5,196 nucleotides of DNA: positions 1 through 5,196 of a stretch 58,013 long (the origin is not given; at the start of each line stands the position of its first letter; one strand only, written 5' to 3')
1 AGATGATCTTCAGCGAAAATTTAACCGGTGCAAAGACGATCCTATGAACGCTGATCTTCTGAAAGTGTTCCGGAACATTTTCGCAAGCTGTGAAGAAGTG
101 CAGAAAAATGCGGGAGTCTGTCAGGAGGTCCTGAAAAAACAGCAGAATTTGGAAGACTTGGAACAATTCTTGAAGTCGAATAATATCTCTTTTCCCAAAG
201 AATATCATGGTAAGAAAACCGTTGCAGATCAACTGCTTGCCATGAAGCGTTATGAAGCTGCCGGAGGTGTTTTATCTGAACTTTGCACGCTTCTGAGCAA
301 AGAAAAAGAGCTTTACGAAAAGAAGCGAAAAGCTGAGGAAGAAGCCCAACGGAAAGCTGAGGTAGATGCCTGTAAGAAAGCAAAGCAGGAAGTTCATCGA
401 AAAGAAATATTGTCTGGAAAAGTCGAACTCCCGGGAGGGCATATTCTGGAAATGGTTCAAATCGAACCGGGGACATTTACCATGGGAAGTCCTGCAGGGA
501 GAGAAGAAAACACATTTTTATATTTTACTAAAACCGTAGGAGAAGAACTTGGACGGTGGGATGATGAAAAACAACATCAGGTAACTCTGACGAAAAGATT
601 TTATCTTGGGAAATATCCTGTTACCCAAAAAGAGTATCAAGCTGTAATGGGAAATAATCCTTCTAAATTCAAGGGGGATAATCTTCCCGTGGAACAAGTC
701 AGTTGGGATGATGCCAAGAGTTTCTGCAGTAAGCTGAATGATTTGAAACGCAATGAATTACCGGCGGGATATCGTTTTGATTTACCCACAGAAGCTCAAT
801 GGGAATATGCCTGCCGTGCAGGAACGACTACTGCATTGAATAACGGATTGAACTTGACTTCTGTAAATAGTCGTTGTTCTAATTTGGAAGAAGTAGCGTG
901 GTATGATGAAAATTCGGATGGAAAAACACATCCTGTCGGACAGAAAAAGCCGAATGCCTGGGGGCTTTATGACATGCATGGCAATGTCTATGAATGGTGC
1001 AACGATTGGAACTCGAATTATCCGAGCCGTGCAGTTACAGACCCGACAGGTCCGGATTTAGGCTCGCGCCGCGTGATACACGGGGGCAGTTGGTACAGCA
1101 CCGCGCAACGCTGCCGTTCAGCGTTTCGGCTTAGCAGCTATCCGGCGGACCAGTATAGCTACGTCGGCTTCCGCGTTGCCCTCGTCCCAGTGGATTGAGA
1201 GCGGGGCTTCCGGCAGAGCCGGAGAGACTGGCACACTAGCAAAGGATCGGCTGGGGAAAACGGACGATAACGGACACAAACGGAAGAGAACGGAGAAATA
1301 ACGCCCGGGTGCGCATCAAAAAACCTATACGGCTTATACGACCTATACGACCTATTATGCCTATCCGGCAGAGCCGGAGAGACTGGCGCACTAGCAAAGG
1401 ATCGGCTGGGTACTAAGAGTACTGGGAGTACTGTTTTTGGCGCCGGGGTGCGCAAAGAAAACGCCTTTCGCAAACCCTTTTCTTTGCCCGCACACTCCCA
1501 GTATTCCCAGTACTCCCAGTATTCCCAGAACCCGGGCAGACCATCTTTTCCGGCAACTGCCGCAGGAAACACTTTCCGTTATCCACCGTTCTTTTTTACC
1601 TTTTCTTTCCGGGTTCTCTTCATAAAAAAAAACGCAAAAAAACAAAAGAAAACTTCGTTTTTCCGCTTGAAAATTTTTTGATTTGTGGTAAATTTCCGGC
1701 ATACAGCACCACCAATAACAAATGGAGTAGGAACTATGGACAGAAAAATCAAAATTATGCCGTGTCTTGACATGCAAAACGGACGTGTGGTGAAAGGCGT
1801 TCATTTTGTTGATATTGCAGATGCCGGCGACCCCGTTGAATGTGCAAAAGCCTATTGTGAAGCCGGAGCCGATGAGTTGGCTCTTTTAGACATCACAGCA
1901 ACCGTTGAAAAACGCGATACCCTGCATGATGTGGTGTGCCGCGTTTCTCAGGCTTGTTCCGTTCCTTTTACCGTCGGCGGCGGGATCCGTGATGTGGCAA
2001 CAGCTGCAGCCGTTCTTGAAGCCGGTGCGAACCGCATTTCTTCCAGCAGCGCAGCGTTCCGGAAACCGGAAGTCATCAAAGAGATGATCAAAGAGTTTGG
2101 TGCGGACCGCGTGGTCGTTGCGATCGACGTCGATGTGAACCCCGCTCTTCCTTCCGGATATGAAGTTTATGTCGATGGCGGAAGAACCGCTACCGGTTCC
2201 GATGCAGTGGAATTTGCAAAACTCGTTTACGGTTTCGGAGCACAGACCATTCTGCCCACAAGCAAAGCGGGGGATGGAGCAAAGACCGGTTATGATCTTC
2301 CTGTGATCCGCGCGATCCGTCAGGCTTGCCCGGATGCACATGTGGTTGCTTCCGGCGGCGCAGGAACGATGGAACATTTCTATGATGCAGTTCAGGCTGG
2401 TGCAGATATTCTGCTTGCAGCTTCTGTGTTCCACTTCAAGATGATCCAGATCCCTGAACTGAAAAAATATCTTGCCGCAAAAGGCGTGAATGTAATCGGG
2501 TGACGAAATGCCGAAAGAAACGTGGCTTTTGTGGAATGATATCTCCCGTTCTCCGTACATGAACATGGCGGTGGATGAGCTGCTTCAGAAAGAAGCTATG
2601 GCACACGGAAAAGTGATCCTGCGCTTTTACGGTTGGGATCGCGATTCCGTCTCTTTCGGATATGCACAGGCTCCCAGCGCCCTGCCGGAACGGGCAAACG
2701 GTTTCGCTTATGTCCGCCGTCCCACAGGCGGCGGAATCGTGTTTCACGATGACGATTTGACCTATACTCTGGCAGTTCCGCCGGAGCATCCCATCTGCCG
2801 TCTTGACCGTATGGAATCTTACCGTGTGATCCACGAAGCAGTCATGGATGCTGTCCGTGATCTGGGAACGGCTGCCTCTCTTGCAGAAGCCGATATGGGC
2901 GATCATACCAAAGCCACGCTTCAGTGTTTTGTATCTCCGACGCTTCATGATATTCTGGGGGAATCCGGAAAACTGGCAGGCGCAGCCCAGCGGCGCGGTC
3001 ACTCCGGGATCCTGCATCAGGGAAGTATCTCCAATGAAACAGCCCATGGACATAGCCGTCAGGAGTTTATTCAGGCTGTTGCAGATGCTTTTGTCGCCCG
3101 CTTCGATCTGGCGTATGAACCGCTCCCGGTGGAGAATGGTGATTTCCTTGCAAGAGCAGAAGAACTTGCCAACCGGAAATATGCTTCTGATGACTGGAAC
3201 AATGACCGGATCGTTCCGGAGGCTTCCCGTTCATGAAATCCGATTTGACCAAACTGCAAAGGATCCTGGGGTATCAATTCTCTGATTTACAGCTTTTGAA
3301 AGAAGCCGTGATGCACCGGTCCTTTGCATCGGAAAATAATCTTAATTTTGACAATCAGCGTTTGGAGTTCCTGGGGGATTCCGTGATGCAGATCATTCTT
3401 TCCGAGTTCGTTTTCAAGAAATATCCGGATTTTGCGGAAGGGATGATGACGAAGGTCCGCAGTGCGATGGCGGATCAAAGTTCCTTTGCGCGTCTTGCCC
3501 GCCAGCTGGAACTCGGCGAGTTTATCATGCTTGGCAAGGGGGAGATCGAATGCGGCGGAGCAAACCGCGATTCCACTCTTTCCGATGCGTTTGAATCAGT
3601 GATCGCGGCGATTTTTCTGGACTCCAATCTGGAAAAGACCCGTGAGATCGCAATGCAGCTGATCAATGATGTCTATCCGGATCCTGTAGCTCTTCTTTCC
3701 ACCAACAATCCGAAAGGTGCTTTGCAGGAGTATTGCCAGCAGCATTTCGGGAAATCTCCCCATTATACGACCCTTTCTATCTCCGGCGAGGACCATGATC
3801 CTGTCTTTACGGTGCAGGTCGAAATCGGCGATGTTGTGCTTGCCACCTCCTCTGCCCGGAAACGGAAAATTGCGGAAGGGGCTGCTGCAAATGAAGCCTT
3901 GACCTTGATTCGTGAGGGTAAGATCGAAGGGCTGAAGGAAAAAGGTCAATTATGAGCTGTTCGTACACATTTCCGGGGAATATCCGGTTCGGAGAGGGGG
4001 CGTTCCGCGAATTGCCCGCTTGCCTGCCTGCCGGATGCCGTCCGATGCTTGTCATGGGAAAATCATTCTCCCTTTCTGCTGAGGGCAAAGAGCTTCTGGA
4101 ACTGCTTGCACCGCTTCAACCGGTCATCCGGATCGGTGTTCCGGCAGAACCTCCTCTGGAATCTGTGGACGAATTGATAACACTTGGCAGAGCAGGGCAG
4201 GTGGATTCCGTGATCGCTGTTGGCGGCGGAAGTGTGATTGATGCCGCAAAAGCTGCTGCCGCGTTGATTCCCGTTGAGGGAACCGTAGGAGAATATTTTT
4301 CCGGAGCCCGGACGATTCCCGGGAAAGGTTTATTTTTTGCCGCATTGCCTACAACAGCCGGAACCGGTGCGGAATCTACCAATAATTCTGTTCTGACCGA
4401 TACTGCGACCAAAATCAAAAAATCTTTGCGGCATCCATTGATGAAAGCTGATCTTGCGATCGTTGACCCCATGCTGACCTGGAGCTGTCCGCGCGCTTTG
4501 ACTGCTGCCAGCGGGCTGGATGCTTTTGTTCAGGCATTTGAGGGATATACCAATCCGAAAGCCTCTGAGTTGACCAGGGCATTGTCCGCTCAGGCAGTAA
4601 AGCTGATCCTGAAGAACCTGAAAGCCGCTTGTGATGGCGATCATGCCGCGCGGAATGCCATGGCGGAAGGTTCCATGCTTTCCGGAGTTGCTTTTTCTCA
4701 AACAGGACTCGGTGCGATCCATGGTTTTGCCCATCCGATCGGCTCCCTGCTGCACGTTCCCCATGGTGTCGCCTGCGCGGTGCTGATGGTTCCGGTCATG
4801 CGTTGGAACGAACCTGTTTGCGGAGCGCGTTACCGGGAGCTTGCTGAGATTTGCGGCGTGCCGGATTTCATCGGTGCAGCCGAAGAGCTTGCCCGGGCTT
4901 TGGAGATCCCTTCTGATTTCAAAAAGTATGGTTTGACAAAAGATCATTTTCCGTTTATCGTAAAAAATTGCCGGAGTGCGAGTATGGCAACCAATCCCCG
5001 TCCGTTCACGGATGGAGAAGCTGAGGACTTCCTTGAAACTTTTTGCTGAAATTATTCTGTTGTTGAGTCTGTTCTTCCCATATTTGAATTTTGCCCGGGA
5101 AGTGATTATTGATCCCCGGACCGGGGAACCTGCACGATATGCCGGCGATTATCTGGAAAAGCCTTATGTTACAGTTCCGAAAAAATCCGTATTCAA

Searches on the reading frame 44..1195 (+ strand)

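Call 7: search_protein_families(library=pfam, proteins=[window:44-1195:+], max_evalue=0.001)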
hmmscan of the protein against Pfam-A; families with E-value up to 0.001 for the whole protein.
window:44-1195:+ (384 aa): 1 family
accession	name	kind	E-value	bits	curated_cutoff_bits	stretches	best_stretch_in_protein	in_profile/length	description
PF03781.23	FGE-sulfatase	-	9.5e-50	170.1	23.3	1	136-379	4-254/255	Sulfatase-modifying factor enzyme 1-like domain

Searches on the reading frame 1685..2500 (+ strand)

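Call 7: search_protein_families(library=pfam, proteins=[window:1685-2500:+], max_evalue=0.001)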
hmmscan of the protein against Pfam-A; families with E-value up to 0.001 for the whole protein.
window:1685-2500:+ (272 aa): 2 families
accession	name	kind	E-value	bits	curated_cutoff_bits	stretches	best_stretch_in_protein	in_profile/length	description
PF00977.27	His_biosynth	-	9.4e-67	225.2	23.6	1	23-254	1-227/228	Histidine biosynthesis protein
PF01207.24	Dus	-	4.7e-05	23.1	20.4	1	49-135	139-227/311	Dihydrouridine synthase (Dus)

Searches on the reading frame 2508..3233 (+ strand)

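Call 7: search_protein_families(library=pfam, proteins=[window:2508-3233:+], max_evalue=0.001)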
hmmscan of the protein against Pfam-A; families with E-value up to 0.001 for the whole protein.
window:2508-3233:+ (242 aa): 2 families
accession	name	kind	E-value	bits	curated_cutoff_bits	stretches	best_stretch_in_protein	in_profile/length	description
PF21948.1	LplA-B_cat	-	1.7e-22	80.8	27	1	16-178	2-148/200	Lipoyl protein ligase A/B catalytic domain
PF03099.24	BPL_LplA_LipB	-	5.8e-12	46.1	21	1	66-174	26-128/133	Biotin/lipoate A/B protein ligase family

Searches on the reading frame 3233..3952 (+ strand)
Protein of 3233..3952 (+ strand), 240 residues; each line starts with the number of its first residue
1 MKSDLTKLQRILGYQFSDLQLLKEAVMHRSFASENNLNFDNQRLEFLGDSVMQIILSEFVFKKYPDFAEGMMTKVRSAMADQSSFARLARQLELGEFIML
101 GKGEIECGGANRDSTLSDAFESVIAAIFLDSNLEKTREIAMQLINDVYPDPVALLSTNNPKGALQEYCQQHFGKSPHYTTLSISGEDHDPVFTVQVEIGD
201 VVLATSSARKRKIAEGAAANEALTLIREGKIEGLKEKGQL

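Call 7: search_protein_families(library=pfam, proteins=[window:3233-3952:+], max_evalue=0.001)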
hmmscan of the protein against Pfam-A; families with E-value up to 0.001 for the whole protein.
window:3233-3952:+ (240 aa): 5 families
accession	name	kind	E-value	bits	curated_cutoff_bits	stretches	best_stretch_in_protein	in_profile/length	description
PF14622.11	Ribonucleas_3_3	-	1.3e-33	116.3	35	1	20-144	3-124/128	Ribonuclease-III-like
PF00636.31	Ribonuclease_3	-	3.1e-21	76.5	27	1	42-131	1-101/102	Ribonuclease III domain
PF00035.32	dsrm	-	1.6e-12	48.2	23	1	160-224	1-64/66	Double-stranded RNA binding motif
PF22935.1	RM44_endonuclase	-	7e-06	26.6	27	1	21-127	22-139/139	Large ribosomal subunit protein mL44, endonuclease domain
PF14709.13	DND1_DSRM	-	0.00038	21.1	25.7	1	159-202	2-45/80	double strand RNA binding domain from DEAD END PROTEIN 1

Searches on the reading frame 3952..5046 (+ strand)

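Call 7: search_protein_families(library=pfam, proteins=[window:3952-5046:+], max_evalue=0.001)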
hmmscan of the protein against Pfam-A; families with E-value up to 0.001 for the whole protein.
window:3952-5046:+ (365 aa): 3 families
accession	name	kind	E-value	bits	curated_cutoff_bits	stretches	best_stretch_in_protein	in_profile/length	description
PF25137.1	ADH_Fe_C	-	6.5e-42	143.9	27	1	184-362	1-191/194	Fe-containing alcohol dehydrogenase family, C-terminal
PF00465.25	Fe-ADH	-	5.1e-38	130.8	31.3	1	8-173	1-168/168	Iron-containing alcohol dehydrogenase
PF13685.12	Fe-ADH_2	-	2e-05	25.1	28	1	60-104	52-95/149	Iron-containing alcohol dehydrogenase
